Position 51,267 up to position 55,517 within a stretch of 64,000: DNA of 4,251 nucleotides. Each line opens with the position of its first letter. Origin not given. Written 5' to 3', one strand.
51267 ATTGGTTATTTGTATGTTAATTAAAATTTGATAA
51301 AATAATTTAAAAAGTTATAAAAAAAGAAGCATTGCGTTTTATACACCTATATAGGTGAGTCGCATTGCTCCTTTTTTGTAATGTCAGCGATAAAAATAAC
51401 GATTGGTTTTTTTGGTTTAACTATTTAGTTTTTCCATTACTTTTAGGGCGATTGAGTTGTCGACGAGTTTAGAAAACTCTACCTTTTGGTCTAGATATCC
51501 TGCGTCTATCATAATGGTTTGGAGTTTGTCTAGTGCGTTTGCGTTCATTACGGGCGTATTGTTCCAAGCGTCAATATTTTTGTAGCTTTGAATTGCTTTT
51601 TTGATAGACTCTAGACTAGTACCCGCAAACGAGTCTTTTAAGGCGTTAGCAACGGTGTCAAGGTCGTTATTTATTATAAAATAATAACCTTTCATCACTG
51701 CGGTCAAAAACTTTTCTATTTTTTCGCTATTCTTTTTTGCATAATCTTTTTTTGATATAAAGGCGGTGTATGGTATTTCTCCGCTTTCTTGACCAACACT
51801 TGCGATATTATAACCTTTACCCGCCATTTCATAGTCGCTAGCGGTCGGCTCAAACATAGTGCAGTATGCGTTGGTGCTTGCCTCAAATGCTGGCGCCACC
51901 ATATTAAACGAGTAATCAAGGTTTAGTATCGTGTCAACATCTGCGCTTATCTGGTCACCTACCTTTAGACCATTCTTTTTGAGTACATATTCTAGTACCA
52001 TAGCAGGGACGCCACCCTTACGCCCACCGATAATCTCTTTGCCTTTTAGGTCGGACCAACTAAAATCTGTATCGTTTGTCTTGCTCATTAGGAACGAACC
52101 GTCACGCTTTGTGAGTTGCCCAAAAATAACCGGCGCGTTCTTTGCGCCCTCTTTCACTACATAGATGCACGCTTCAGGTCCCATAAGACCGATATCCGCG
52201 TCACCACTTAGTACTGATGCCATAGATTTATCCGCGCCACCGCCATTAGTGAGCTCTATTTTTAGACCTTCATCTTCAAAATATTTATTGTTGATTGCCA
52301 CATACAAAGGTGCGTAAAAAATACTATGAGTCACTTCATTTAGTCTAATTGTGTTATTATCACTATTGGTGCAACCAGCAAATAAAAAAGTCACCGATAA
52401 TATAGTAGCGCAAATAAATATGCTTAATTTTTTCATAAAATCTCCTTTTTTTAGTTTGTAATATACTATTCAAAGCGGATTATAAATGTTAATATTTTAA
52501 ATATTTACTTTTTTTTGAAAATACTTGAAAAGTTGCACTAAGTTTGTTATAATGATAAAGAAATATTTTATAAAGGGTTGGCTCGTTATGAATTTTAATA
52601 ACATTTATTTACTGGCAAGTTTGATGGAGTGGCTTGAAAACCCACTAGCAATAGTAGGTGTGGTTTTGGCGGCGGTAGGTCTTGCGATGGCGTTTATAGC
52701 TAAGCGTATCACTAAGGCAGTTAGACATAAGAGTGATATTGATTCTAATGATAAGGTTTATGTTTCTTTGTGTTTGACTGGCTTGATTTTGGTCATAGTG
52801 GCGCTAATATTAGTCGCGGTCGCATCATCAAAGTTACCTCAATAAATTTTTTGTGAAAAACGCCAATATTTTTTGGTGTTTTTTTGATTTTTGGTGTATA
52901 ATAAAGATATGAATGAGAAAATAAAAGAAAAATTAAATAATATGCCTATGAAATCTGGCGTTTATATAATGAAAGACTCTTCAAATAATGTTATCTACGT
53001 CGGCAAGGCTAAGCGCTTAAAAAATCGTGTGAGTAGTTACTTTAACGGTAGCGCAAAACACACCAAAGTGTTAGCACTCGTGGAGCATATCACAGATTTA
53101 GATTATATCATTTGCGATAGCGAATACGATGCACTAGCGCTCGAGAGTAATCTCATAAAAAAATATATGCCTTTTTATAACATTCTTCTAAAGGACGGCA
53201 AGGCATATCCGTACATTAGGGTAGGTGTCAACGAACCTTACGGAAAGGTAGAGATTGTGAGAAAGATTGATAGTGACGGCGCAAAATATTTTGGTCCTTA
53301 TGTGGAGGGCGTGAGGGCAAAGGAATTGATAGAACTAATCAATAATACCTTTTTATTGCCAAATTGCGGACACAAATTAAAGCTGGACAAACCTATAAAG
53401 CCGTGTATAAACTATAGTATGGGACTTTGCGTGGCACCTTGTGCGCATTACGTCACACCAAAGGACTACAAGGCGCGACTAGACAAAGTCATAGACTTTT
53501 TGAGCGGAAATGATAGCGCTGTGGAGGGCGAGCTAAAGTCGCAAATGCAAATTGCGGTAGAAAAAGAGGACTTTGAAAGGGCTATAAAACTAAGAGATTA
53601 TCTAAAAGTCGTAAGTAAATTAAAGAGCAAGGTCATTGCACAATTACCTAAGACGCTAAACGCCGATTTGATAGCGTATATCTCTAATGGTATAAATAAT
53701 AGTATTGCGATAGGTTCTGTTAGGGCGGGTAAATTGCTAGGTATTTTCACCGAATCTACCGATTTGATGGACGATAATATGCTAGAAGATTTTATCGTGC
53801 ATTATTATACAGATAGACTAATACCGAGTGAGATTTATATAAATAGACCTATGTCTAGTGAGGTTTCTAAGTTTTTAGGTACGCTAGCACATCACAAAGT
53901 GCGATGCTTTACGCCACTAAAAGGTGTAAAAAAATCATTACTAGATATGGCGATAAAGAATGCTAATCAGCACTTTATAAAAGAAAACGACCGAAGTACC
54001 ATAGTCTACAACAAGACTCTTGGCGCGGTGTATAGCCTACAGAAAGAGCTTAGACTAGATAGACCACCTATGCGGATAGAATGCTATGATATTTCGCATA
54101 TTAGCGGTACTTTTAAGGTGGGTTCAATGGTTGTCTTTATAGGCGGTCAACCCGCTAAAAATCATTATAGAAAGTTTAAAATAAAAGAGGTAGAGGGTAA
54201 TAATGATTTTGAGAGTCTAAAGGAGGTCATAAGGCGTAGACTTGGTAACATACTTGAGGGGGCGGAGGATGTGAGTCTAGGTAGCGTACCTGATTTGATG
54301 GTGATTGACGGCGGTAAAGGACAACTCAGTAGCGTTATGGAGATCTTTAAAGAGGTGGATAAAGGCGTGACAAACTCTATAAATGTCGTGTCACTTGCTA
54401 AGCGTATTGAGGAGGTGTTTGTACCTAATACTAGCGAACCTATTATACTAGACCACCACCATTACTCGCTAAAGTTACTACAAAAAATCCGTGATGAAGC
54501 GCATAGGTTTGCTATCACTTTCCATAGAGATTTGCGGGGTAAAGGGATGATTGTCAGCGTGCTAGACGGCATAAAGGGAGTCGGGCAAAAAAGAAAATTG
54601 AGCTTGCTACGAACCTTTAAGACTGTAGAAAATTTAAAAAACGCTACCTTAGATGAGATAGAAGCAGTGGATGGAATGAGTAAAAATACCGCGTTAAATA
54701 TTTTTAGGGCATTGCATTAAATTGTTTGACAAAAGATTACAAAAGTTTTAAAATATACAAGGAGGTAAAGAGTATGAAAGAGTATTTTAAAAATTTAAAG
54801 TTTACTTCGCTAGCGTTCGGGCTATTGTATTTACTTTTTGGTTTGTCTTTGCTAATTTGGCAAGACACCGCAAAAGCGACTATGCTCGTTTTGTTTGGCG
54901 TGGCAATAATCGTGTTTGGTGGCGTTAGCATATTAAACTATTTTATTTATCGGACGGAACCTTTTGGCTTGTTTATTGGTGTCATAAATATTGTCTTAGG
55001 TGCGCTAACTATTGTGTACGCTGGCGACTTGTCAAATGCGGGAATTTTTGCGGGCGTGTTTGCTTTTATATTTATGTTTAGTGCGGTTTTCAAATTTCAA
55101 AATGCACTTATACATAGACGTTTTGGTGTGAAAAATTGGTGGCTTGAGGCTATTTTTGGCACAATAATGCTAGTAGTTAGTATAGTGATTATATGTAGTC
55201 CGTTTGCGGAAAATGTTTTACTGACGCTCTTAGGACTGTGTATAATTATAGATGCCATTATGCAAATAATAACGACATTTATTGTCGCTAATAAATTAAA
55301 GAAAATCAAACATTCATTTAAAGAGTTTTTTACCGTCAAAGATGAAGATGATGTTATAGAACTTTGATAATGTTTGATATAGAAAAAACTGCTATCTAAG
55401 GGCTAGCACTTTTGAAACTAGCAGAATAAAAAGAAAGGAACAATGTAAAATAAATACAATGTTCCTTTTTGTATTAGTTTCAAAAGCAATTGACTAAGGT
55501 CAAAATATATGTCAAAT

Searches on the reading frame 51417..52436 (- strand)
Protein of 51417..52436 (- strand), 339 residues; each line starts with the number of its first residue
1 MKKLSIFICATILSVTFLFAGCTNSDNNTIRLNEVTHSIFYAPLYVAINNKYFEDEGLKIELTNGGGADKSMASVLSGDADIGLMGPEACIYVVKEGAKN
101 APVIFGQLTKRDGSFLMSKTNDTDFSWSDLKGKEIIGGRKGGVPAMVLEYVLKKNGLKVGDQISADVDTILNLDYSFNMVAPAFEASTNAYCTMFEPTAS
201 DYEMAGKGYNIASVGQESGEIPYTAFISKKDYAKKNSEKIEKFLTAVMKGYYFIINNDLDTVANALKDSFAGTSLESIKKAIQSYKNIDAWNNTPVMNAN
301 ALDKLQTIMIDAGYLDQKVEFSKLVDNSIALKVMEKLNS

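Call 61: search_protein_families(library=pfam, proteins=[window:51417-52436:-], max_evalue=0.001)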
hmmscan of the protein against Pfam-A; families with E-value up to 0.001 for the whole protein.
window:51417-52436:- (339 aa): 3 families
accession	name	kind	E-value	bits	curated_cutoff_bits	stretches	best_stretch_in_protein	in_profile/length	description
PF09084.16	NMT1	-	5.7e-22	79.1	20.5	1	42-257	5-212/216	NMT1/THI5 like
PF13379.11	NMT1_2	-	3.5e-13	50.4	24.7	1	41-255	18-239/252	NMT1-like family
PF12974.12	Phosphonate-bd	-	0.00054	19.8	27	0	60-248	31-217/242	ABC transporter, phosphonate, periplasmic substrate-binding protein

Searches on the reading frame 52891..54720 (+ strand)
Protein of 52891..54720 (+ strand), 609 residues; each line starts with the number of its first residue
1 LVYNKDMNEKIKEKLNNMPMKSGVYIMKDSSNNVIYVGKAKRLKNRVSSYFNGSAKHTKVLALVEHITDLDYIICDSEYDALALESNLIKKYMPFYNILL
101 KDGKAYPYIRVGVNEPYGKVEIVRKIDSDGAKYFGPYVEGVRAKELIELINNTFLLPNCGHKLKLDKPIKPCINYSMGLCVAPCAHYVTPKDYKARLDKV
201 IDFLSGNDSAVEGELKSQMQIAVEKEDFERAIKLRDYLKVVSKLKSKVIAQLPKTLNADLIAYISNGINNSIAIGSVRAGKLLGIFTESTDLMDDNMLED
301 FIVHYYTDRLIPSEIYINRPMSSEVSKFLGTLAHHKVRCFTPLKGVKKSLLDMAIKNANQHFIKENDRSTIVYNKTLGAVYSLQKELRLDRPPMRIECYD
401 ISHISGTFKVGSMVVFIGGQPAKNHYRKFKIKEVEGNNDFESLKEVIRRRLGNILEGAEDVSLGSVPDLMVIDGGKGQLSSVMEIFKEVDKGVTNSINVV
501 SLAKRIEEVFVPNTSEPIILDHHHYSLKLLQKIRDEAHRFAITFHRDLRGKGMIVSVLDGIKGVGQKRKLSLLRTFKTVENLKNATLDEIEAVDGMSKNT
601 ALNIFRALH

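Call 61: search_protein_families(library=pfam, proteins=[window:52891-54720:+], max_evalue=0.001)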
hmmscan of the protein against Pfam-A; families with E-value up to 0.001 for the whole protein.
window:52891-54720:+ (609 aa): 6 families
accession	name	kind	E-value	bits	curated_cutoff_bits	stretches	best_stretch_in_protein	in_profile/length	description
PF08459.17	UvrC_RNaseH_dom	-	4.5e-51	173.3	22.3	1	384-542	1-159/159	UvrC RNAse H endonuclease domain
PF22920.2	UvrC_RNaseH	-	7.8e-17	61.7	24.3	1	257-362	1-113/116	UvrC Ribonuclease H-like domain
PF01541.30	GIY-YIG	-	5.5e-12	46.2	22.6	1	22-94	2-74/78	GIY-YIG catalytic domain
PF14520.12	HHH_5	-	2.6e-09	37.8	27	1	557-608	3-55/57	Helix-hairpin-helix domain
PF02151.25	UVR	-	6.4e-09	35.7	21.5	1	214-243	6-35/36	UvrB/uvrC motif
PF12826.13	HHH_2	-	3.2e-06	27.6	27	1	560-604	7-51/64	Helix-hairpin-helix motif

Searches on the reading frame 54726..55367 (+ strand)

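Call 61: search_protein_families(library=pfam, proteins=[window:54726-55367:+], max_evalue=0.001)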
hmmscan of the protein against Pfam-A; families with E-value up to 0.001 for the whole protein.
window:54726-55367:+ (213 aa): 1 family
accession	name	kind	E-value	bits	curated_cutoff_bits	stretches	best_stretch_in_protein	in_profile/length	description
PF03729.18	DUF308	-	9e-12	45.5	25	2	31-96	2-72/73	Short repeat of unknown function (DUF308)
